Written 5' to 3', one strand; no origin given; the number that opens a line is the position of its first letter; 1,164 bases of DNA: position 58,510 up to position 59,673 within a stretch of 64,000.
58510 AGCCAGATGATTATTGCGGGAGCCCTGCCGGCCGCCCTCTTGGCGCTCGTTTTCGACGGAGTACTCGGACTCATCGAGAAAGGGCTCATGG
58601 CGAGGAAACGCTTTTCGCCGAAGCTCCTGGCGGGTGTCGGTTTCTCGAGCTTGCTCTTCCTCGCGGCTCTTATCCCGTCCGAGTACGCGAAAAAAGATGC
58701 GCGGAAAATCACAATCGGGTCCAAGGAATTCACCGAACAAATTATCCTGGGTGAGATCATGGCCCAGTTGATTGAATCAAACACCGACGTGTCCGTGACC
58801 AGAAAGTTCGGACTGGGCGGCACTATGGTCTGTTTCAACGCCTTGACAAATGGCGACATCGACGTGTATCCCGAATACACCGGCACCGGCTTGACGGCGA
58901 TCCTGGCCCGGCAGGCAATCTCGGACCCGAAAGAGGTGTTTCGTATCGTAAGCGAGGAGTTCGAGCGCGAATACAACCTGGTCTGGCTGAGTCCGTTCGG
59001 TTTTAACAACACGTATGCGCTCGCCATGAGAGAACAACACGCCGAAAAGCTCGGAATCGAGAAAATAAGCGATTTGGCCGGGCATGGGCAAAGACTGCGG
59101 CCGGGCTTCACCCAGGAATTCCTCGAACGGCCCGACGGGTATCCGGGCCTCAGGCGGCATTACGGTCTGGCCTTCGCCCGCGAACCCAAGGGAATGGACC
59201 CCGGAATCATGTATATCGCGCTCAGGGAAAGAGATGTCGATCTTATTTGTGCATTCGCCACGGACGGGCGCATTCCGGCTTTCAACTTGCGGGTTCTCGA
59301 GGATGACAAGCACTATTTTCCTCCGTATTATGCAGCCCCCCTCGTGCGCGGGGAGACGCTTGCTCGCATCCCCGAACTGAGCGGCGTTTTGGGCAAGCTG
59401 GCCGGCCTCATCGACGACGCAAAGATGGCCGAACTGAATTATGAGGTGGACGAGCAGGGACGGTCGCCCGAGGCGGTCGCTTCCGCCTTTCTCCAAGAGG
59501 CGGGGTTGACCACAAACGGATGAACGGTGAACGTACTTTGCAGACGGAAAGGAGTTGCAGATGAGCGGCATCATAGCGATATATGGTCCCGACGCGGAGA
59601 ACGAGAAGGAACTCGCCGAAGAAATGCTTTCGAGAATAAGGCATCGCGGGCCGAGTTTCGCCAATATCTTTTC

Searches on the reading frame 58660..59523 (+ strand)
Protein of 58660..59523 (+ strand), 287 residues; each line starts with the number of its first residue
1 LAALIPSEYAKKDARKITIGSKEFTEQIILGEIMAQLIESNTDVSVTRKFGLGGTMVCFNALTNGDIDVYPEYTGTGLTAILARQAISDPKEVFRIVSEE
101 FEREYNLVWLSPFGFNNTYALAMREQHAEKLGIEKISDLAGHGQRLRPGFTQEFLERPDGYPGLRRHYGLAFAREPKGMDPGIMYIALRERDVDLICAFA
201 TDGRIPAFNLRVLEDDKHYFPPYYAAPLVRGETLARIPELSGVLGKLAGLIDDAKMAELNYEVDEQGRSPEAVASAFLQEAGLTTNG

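Call 55: search_solved_structures(query=window:58660-59523:+, max_evalue=0.00001, show_alignments=2)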
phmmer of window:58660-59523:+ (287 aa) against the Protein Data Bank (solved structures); distinct sequences matched with E-value up to 0.00001: 27.
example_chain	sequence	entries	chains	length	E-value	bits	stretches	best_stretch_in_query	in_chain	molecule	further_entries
6uru_A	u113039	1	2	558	2.4e-76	259.9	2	87-284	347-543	iAChSnFR precursor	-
6efr_A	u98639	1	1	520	3.1e-75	256.3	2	87-283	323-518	iNicSnFR 1.0, a genetically encoded nicotine biosensor,Green fluorescent protein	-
6v1r_A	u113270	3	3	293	1.6e-74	253.9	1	15-284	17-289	iAChSnFR Fluorescent Acetylcholine Sensor V9 precursor binding protein | iAchSnFR Fluorescent Acetylcholine Sensor precursor binding protein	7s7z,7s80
7s7x_A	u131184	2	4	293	3e-74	253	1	15-284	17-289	iNicSnFR 4.0 Fluorescent Nicotine Sensor precursor binding protein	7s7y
7s7w_A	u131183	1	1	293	3.1e-74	253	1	15-284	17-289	iNicSnFR 3.0 Fluorescent Nicotine Sensor precursor binding protein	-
7s7t_A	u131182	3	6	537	1.7e-68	234.1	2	86-284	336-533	iNicSnFR 3.0 Fluorescent Nicotine Sensor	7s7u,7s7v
6per_A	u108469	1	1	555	9.6e-65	221.8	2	86-283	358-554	iSeroSnFR, a soluble, genetically-encoded fluorescent sensor for serotonin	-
4z7e_A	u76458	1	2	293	1.7e-64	221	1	12-283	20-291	Lmo1422 protein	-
3ppn_A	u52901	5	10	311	5.6e-59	202.9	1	16-280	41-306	Glycine betaine/carnitine/choline-binding protein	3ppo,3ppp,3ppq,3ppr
9o5f_A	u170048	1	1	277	3.9e-58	200.2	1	16-284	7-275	Ergothioneine transporter EgtUC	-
9egi_A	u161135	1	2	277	6.6e-58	199.4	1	17-284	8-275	Ergothioneine transporter EgtUC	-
9egh_A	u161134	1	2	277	5e-57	196.5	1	16-284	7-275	Ergothioneine transporter EgtUC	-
9egj_A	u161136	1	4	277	5e-57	196.5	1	16-284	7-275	Ergothioneine transporter EgtUC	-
7txl_A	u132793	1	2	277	8.5e-57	195.8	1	17-284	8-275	Choline transporter (Glycine betaine transport system permease protein)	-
1sw2_A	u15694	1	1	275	1.4e-55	191.8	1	13-284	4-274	osmoprotection protein (proX)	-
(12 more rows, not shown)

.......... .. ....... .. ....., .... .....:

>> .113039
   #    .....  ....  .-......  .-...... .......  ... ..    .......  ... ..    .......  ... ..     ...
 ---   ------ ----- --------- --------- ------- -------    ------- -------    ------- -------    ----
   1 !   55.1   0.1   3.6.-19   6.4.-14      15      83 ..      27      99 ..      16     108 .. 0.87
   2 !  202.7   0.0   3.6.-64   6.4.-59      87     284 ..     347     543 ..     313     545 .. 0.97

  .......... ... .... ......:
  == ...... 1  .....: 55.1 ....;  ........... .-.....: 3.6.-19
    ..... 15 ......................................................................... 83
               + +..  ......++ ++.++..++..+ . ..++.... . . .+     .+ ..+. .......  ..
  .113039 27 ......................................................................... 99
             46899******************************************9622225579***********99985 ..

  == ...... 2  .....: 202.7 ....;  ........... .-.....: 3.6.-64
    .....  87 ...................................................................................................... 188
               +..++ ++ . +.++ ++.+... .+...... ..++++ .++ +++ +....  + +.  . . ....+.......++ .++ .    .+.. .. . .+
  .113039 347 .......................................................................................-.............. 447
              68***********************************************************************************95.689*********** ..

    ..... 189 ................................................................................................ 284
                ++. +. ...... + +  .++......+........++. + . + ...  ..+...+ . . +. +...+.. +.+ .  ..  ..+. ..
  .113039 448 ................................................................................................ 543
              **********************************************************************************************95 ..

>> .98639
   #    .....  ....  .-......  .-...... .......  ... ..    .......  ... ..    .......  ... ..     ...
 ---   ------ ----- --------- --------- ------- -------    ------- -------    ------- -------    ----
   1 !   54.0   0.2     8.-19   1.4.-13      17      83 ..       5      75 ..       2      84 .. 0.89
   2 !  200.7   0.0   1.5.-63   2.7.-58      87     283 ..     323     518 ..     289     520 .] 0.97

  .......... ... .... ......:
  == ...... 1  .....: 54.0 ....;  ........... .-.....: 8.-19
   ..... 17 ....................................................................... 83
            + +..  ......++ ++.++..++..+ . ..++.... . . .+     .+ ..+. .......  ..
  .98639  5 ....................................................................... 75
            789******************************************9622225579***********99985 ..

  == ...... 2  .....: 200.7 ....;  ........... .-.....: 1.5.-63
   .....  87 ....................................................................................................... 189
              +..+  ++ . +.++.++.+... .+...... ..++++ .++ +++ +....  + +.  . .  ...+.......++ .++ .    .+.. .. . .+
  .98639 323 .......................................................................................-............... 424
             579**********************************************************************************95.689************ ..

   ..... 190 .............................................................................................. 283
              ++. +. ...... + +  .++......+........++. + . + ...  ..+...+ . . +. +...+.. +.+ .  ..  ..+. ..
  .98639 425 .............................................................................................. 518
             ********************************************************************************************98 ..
